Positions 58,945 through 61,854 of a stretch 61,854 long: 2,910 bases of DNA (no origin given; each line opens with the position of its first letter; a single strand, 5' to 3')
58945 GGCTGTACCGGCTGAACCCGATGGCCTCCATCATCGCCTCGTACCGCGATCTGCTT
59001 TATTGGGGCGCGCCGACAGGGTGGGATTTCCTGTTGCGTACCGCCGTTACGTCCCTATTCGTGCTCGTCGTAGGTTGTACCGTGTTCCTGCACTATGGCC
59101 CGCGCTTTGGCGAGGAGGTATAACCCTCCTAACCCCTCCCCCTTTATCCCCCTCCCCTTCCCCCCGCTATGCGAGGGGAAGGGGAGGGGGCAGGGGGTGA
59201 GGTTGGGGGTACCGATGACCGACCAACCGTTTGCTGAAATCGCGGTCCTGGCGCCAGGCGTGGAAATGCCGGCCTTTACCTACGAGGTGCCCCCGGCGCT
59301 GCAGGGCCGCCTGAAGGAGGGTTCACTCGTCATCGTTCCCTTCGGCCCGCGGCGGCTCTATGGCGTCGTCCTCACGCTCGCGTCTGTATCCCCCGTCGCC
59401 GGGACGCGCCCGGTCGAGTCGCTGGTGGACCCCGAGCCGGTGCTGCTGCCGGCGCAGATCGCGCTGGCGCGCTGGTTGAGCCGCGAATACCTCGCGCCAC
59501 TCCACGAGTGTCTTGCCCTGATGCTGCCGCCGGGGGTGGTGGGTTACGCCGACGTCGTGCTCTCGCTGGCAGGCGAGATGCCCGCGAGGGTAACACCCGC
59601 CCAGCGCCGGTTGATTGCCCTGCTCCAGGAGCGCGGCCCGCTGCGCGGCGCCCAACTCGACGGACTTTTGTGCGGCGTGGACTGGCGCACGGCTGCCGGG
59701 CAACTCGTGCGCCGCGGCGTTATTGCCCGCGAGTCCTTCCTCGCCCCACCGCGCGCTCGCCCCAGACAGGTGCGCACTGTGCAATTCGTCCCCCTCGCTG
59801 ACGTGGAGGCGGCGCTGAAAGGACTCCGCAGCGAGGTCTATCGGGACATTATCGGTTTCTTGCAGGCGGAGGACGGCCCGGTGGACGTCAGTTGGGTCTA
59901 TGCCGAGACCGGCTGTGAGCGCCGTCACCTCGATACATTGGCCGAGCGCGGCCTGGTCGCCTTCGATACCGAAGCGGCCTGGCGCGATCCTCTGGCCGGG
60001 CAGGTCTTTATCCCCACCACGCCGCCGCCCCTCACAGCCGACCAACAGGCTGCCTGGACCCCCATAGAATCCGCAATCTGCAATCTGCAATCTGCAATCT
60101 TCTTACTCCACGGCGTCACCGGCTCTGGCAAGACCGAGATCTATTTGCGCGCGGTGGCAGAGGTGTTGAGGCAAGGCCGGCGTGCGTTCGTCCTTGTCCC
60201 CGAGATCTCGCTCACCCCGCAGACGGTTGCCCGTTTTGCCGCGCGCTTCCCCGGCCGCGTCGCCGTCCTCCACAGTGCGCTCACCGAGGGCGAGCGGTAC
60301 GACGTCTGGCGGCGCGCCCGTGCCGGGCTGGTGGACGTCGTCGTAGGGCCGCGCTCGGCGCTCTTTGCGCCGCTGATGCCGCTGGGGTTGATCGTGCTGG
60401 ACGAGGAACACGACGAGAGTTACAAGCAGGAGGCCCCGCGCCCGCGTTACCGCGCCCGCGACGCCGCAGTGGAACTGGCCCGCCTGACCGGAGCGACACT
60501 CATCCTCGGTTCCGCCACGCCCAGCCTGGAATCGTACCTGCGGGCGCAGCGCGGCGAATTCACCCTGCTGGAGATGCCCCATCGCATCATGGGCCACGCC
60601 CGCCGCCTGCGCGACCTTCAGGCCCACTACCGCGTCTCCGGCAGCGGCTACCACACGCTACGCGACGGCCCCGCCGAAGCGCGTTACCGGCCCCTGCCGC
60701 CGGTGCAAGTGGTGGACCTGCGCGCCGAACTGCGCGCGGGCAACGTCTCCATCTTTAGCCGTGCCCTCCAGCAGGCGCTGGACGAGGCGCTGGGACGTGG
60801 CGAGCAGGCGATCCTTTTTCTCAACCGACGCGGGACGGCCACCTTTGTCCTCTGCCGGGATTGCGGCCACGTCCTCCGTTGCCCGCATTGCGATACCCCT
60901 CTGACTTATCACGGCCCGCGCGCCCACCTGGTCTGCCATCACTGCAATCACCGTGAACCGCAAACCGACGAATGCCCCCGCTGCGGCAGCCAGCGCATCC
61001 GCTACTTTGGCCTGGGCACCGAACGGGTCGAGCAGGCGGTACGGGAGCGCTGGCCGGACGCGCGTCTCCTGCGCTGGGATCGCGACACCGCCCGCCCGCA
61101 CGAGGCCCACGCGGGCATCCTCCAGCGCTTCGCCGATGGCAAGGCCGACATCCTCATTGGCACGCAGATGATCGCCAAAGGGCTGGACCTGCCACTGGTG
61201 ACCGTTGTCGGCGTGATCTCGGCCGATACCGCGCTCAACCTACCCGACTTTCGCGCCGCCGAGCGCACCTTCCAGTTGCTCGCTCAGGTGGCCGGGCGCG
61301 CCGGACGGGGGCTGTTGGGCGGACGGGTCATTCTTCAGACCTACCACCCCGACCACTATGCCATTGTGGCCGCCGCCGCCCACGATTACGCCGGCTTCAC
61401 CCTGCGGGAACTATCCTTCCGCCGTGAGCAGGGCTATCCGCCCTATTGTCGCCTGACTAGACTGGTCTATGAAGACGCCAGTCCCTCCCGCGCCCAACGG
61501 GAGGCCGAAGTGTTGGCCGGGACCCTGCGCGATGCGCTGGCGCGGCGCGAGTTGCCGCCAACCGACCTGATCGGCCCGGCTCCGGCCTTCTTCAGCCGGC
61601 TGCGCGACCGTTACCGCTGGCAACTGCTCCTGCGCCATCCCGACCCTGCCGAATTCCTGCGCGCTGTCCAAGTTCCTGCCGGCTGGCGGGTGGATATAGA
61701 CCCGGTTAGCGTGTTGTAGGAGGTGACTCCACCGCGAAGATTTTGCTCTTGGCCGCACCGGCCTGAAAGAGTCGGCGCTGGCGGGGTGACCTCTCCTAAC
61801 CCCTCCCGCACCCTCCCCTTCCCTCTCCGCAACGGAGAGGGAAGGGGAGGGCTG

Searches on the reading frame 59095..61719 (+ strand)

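Call 91: search_protein_families(library=pfam, proteins=[window:59095-61719:+], max_evalue=0.0001)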
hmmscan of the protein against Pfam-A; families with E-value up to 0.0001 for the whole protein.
window:59095-61719:+ (874 aa): 6 families
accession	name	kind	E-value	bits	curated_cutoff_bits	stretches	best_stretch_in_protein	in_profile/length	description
PF17764.6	PriA_3primeBD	-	2.2e-21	76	22.7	1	59-145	10-96/96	3'DNA-binding domain (3'BD)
PF00270.35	DEAD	-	1.4e-15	57.9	26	1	315-479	2-162/167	DEAD/DEAH box helicase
PF18074.6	PriA_C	-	1.4e-12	48.7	26.9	1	783-859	1-74/95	Primosomal protein N C-terminal domain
PF04851.21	ResIII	-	9.3e-11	42.3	22.5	1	314-476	5-162/164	Type III restriction enzyme, res subunit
PF00271.37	Helicase_C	-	1.9e-10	41.4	23.5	1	667-738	49-108/110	Helicase conserved C-terminal domain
PF18319.7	Zn_ribbon_PriA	-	9.8e-08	32.3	26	1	596-622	1-27/27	PriA DNA helicase Cys-rich region (CRR) domain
